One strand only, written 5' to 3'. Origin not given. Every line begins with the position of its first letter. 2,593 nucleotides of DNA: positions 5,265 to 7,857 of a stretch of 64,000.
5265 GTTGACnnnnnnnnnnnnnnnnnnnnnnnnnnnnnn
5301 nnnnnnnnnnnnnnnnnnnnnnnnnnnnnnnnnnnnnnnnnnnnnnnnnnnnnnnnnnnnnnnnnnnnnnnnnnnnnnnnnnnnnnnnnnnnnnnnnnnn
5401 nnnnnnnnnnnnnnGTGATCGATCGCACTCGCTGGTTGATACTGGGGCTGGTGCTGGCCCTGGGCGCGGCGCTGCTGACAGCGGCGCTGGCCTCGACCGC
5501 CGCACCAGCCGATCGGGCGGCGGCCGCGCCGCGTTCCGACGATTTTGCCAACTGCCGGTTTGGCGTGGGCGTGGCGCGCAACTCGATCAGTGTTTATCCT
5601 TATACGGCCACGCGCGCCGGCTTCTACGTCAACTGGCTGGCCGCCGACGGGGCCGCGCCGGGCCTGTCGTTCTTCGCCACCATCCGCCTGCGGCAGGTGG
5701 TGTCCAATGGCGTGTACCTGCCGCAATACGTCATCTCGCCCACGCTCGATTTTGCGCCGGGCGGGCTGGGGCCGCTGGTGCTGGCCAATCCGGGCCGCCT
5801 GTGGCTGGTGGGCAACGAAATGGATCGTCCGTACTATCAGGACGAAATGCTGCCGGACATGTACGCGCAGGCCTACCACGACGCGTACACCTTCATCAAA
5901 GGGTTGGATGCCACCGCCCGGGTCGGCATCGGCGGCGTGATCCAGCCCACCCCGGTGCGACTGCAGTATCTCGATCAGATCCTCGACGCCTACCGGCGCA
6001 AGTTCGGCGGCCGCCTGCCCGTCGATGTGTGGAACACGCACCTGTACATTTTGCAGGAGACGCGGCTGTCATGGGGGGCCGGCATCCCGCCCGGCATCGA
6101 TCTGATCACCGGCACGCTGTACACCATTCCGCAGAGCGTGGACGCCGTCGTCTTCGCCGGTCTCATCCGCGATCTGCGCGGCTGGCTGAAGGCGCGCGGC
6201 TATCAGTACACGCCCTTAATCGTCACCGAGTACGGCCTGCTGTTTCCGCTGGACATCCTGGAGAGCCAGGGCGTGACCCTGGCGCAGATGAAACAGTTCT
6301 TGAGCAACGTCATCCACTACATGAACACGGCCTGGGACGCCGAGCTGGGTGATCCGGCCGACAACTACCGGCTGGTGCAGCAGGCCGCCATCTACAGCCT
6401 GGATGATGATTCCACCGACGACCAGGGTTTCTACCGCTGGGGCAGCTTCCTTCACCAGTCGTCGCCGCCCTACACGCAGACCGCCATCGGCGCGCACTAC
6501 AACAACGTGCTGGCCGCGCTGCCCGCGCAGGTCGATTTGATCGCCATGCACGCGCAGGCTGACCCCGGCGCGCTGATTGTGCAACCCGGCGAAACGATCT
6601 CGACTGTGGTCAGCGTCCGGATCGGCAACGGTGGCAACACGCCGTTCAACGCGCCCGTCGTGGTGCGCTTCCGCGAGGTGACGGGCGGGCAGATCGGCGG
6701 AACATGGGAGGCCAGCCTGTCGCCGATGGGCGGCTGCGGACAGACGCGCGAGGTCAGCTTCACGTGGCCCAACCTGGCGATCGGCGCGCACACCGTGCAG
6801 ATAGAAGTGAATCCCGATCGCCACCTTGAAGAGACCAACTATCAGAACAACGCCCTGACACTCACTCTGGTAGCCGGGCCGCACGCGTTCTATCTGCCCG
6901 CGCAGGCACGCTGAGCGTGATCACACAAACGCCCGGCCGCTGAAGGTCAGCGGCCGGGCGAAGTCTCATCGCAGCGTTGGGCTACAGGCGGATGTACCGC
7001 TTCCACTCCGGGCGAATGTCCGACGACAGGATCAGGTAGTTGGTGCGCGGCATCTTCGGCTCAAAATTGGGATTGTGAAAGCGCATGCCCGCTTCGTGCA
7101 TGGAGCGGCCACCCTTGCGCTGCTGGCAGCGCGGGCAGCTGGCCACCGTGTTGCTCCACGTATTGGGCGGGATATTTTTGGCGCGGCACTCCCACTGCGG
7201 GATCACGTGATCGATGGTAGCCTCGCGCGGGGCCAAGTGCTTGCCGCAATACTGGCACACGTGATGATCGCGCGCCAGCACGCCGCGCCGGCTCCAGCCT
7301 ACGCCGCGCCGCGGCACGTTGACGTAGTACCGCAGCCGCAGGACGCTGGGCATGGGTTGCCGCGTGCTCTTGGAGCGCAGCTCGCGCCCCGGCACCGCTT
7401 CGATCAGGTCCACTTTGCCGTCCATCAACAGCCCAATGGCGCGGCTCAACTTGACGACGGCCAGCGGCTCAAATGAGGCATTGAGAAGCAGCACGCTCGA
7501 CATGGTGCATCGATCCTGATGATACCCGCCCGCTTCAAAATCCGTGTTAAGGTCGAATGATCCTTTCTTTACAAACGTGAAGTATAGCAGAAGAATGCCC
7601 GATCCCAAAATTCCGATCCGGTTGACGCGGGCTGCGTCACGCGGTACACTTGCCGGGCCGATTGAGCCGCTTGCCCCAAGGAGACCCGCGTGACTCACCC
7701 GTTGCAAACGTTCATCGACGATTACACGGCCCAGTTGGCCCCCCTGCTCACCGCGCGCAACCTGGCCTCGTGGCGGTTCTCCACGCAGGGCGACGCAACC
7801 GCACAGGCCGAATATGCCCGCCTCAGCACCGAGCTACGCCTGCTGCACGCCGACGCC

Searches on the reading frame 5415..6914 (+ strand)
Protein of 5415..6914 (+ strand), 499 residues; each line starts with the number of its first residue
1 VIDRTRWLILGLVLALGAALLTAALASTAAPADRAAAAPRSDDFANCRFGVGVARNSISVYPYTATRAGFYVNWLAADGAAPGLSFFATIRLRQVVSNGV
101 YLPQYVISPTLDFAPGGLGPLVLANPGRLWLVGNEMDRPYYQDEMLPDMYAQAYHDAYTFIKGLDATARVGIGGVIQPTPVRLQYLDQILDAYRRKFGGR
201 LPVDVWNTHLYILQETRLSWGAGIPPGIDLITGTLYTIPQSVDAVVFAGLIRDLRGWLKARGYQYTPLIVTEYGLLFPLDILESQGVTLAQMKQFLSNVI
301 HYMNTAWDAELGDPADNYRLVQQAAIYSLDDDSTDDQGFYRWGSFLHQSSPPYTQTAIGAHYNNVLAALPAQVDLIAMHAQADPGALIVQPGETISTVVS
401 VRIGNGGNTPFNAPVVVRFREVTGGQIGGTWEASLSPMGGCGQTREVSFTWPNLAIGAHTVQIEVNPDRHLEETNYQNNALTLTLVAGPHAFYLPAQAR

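Call 5: search_protein_families(library=pfam, proteins=[window:5415-6914:+], max_evalue=0.01)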
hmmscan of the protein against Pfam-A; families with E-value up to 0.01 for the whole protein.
window:5415-6914:+ (499 aa): 1 family
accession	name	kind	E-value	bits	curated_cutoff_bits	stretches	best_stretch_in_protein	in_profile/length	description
PF07705.17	CARDB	-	0.0011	19.6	22.7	1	441-482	59-100/101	CARDB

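Call 6: search_protein_families(library=ncbifam, proteins=[window:5415-6914:+], max_evalue=0.1)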
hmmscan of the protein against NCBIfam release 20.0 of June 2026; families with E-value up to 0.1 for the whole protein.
window:5415-6914:+ (499 aa): 0 families

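Call 13: find_homologous_proteins(query=window:5415-6914:+, max_evalue=0.00001)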
Query window:5415-6914:+ (499 aa): 60 proteins with E <= 0.00001 among 8000 candidates.
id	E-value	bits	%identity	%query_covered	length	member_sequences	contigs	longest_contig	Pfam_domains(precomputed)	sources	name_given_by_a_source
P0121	0.0e+0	1141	100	100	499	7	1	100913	-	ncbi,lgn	-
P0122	3.0e-235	800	70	100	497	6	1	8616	-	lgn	-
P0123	4.7e-168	578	55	91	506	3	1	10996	-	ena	-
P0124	1.7e-167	577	53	100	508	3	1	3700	PF07705.18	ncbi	-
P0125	2.4e-167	576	53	98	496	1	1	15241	PF07705.18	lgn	-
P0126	3.6e-161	556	55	92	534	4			PF07705.18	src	-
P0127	1.4e-160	554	52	96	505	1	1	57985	PF07705.18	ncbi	ncbi:MAG: CARDB domain-containing protein [Anaerolineae bacterium]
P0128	1.1e-142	495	47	98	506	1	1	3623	-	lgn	-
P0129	3.0e-141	490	49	92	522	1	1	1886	PF07705.18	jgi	-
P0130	5.1e-140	486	49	92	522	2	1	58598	PF07705.18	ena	-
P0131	1.0e-139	485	48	96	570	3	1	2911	PF07705.18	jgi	jgi:hypothetical protein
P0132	2.5e-139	484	49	92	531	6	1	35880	-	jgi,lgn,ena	-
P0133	6.6e-139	482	46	99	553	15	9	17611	PF11790.15,PF07705.18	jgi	jgi:hypothetical protein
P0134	1.4e-138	481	49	99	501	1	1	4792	PF07705.18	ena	-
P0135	1.5e-135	471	45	100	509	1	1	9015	-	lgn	-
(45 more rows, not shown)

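Call 46: predict_structure(alignment_id=A3)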
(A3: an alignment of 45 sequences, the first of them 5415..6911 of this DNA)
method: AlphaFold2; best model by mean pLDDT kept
length: 499 residues; sequences in the alignment: 45
mean_pLDDT: 91.8   pTM: 0.86
mean pLDDT of the five models: 91.8, 91.4, 91.0, 90.6, 90.1
residues with pLDDT >= 90: 409; 70-90: 59; 50-70: 16; < 50: 15
segments of 3 or more residues with pLDDT < 50: 27-39
pLDDT, mean of each block of 10 residues (from residue 1): 77 87 56 43 85 93 88 84 90 95 97 96 95 94 95 99 98 96 98 98 98 94 96 97 98 98 97 95 97 98 97 97 96 94 94 96 94 96 88 91 97 96 92 96 96 93 97 95 92 60
secondary structure, 60 per line:
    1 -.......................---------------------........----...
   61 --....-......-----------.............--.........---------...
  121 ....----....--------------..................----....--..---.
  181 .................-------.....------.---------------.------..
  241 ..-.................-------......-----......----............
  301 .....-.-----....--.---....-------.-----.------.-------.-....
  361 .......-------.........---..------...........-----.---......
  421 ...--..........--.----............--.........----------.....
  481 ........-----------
elements in order: H2-24 E46-53 H63-66 E68-73 E85-97 E100-108 H118-124 E129-132 H147-164 E169-172 H180-197 E205-209 H239-242 H244-260 E268-273 H279-284 H289-305 E323-326 H357-367 E375-383 E395-405 E415-423 E426-435 E443-454 E457-465 H476-479 E480-488

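Call 48: find_encoding_contigs(protein=P0121, flank=10000, max_places=3)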
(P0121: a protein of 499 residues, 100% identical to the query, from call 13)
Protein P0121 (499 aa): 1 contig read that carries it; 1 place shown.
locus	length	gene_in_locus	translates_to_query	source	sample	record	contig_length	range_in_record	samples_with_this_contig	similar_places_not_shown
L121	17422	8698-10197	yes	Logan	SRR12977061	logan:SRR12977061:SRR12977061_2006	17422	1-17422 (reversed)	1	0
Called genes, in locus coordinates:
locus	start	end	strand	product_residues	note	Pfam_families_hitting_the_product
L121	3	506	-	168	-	?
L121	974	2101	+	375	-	PF24684:Vgb_lyase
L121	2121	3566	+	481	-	-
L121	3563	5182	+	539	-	-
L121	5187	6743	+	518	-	PF13231:PMT_2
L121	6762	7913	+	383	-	PF00535:Glycos_transf_2, PF26629:GT2_TM_C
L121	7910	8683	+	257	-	PF01209:Ubie_methyltran, PF13489:Methyltransf_23, PF13847:Methyltransf_31, PF08241:Methyltransf_11, PF08242:Methyltransf_12, PF13649:Methyltransf_25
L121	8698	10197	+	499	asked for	-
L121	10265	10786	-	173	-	PF01844:HNH, PF14279:HNH_5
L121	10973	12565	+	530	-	PF01401:Peptidase_M2, PF01432:Peptidase_M3, PF02074:Peptidase_M32 (weak)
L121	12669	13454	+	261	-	PF00378:ECH_1, PF16113:ECH_2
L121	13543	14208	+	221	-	PF03167:UDG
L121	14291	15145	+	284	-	PF02737:3HCDH_N, PF00725:3HCDH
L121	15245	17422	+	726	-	?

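Call 51: list_cluster_members(proteins=[P0121, P0004, P0127])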
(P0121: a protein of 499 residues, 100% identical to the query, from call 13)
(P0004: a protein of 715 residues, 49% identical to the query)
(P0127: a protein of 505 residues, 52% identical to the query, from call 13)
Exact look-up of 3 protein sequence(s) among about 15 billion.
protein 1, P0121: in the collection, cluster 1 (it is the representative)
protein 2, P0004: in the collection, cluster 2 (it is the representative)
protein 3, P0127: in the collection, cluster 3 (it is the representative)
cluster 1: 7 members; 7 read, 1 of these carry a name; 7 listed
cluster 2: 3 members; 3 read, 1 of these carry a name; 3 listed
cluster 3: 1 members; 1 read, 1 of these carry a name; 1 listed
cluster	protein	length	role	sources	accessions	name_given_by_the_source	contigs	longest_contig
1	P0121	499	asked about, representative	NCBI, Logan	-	-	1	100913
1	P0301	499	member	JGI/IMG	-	hypothetical protein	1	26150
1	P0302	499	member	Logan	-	-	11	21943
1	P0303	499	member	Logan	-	-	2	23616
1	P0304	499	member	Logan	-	-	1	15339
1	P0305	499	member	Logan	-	-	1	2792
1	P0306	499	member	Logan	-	-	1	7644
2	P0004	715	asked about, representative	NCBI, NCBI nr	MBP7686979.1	MAG: fibronectin type III domain-containing protein [Thermoflexales bacterium] | fibronectin type III domain-containing protein [Thermoflexales bacterium]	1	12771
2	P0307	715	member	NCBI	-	-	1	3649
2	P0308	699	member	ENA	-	-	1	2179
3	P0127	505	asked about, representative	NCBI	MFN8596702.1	MAG: CARDB domain-containing protein [Anaerolineae bacterium]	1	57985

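Call 59: search_protein_families(library=ncbifam, proteins=[L121:974-2101:+], max_evalue=0.01)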
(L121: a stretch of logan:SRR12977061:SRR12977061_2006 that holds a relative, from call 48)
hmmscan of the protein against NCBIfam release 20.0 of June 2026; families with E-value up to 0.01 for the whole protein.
L121:974-2101:+ (375 aa): 3 families
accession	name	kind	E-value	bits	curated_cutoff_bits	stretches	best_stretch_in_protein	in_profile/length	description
NF000022.1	stregra_B_VgbA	exception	1.1e-15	57.6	600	2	86-325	27-251/299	streptogramin B lyase Vgb(A)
NF000096.1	stregra_B_VgbB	exception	7.7e-14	51.6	600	1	67-179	177-282/295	streptogramin B lyase Vgb(B)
NF033206.1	ScyE_fam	subfamily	1.8e-05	24.5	80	0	56-153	80-172/333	ScyD/ScyE family protein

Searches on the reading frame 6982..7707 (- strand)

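Call 59: search_protein_families(library=ncbifam, proteins=[window:6982-7707:-], max_evalue=0.01)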
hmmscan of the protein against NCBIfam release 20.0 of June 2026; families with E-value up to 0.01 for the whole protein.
window:6982-7707:- (241 aa): 2 families
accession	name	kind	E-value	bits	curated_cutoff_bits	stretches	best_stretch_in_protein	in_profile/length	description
NF040563.1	guided_IscB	equivalog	1e-05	24.9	175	1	139-206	183-243/314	RNA-guided endonuclease IscB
TIGR02646.1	TIGR02646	subfamily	0.0009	19.3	52.15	1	146-199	22-72/144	retron system putative HNH endonuclease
